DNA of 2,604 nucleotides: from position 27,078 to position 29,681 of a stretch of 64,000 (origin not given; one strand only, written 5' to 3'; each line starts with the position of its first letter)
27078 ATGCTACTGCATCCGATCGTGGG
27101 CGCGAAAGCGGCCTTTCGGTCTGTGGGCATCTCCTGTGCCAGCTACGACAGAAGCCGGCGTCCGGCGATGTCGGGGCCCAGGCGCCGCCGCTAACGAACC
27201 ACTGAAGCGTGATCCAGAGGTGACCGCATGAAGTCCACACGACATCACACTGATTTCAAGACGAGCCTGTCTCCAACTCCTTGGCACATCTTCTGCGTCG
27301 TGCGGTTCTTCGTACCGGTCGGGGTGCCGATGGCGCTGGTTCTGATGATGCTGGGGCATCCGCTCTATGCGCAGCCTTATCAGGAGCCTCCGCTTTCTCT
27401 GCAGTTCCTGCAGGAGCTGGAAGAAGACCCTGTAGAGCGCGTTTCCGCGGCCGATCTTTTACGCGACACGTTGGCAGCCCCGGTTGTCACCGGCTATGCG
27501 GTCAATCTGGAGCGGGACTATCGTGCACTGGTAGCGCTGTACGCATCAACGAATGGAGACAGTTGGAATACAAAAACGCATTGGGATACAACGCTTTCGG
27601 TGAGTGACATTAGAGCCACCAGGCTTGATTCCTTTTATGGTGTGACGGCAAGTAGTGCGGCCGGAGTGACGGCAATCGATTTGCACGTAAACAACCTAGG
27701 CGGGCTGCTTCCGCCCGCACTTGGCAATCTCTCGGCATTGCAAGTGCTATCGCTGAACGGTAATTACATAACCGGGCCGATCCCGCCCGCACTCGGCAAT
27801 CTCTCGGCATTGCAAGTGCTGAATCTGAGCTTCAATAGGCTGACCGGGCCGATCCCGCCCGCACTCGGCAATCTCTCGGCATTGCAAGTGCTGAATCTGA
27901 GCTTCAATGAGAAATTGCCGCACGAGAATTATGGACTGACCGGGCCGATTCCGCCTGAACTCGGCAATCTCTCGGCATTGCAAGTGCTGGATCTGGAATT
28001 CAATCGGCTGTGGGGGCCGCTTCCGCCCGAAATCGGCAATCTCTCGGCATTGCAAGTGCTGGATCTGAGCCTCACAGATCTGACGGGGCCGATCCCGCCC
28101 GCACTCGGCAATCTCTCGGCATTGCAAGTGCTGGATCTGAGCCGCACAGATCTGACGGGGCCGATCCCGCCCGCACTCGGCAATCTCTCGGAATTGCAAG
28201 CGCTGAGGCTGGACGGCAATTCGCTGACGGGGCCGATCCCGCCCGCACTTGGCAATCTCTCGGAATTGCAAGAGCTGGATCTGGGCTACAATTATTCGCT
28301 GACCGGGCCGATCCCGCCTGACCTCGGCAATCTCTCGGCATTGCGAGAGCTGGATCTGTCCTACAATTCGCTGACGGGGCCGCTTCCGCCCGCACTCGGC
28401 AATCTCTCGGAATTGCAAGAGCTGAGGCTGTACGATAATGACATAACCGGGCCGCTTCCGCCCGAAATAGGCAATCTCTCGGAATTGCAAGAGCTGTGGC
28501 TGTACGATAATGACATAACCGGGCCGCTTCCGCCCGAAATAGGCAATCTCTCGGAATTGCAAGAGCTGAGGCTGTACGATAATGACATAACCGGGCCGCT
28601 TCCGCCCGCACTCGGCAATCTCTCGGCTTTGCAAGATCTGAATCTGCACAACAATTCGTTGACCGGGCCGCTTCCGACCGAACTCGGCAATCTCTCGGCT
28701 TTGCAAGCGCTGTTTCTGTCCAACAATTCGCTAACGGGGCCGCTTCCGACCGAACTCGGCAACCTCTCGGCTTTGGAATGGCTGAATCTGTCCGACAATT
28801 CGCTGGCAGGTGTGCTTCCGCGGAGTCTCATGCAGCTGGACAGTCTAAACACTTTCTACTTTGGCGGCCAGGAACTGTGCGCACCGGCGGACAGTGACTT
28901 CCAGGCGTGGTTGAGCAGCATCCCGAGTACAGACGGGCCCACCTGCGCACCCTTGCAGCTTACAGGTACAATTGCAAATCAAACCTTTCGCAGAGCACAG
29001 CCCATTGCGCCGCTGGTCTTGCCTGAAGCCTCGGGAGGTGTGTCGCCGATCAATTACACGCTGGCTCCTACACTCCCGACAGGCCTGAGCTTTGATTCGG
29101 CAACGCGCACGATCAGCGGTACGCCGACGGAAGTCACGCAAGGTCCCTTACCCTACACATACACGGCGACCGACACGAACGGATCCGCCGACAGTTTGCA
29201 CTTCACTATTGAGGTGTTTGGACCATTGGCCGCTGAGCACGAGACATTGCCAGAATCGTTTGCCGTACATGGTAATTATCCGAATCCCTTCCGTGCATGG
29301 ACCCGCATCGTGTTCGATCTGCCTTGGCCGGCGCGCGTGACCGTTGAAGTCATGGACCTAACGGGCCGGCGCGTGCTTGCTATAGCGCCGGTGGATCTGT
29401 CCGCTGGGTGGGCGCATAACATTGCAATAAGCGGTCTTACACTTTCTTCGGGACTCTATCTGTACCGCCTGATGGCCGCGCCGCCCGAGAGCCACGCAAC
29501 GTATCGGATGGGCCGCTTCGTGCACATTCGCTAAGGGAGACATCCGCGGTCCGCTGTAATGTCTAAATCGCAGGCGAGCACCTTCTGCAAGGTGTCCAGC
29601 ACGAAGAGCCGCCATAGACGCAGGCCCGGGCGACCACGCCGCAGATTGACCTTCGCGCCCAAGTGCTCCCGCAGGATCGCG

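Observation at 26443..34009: Gutted ISNCY/IS5-like element carrying secreted LRR genes as cargo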

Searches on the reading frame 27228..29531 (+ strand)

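Call 9: search_protein_families(library=ncbifam, proteins=[window:27228-29531:+], max_evalue=0.01)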
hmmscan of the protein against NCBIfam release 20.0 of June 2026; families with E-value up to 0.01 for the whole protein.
window:27228-29531:+ (768 aa): 10 families
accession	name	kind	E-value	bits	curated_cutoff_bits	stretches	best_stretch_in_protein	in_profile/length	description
NF041400.1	XopAE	equivalog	3.1e-41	141.8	600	3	313-502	11-197/478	type III secretion system effector XopAE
NF041381.1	XopAC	subfamily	2.5e-39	135.3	450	4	241-358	81-196/451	XopAC/AvrAC family type III secretion system effector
NF047464.1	FibnectbindLIC11051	equivalog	1e-25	90.3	1000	1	278-545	355-611/685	LIC_11051 family fibronectin-binding protein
NF041351.1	XopL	equivalog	1.8e-20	73.2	500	2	362-538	89-271/497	type III secretion system leucine-rich repeat domain-containing effector XopL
NF011897.0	PRK15370.1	equivalog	4.5e-07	28.1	1113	1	372-534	222-365/755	SPI-1 type III secretion system effector E3 ubiquitin transferase SlrP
NF052323.1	T9SSA_dep_M6i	equivalog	3.6e-05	21.9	600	1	683-751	960-1027/1043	T9SS-dependent M6-like inactivated metalloprotease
NF033186.1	internalin_K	exception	3.7e-05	22.4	1100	0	295-400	95-193/604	class 1 internalin InlK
TIGR04183.1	Por_Secre_tail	domain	4e-05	23.5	23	1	684-749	2-59/72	T9SS type A sorting domain-containing protein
NF033190.2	inl_like_NEAT_1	exception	6.8e-05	21.3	1275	1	438-535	259-350/754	NEAT domain-containing leucine-rich repeat protein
NF038113.1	T9SSA_dep_M36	equivalog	0.006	14.8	885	1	682-748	794-855/869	T9SS-dependent M36 family metallopeptidase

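Call 10: search_protein_families(library=pfam, proteins=[window:27228-29531:+], max_evalue=0.01)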
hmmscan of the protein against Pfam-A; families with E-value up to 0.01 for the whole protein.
window:27228-29531:+ (768 aa): 10 families
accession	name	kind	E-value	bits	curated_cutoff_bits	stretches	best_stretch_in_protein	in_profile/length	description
PF00560.39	LRR_1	-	1.3e-60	188.6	20.6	2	372-393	2-23/23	Leucine Rich Repeat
PF23598.1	LRR_14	-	5.5e-45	154.1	40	4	243-405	16-178/353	Leucine-rich repeat region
PF13855.12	LRR_8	-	1e-37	128.1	27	9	322-382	2-61/61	Leucine rich repeat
PF12799.13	LRR_4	-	1.9e-31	107.8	27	6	194-229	2-35/44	Leucine Rich repeats (2 copies)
PF05345.18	He_PIG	-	6.9e-14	52.5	24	1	581-663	7-95/96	Putative Ig domain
PF24758.1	LRR_At5g56370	-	1.2e-09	38.7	27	0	344-406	10-73/227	FBD-associated F-box protein At5g56370, LRR repeats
PF25019.1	LRR_R13L1-DRL21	-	5.6e-07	29.9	27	0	437-475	87-126/127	R13L1/DRL21 LRRs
PF24141.1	LRR_ComC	-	2.3e-06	27.9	27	0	460-507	229-273/288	EGF-like domain-containing protein ComC LRR domain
PF23211.1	LRR_LRWD1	-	4.4e-06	27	28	0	349-427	20-95/190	Leucine-rich repeat and WD repeat-containing protein 1, LRR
PF25013.1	LRR_Zer-1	-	0.002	18.7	27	0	366-423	4-59/137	Zer-1-like, Leucine-rich repeats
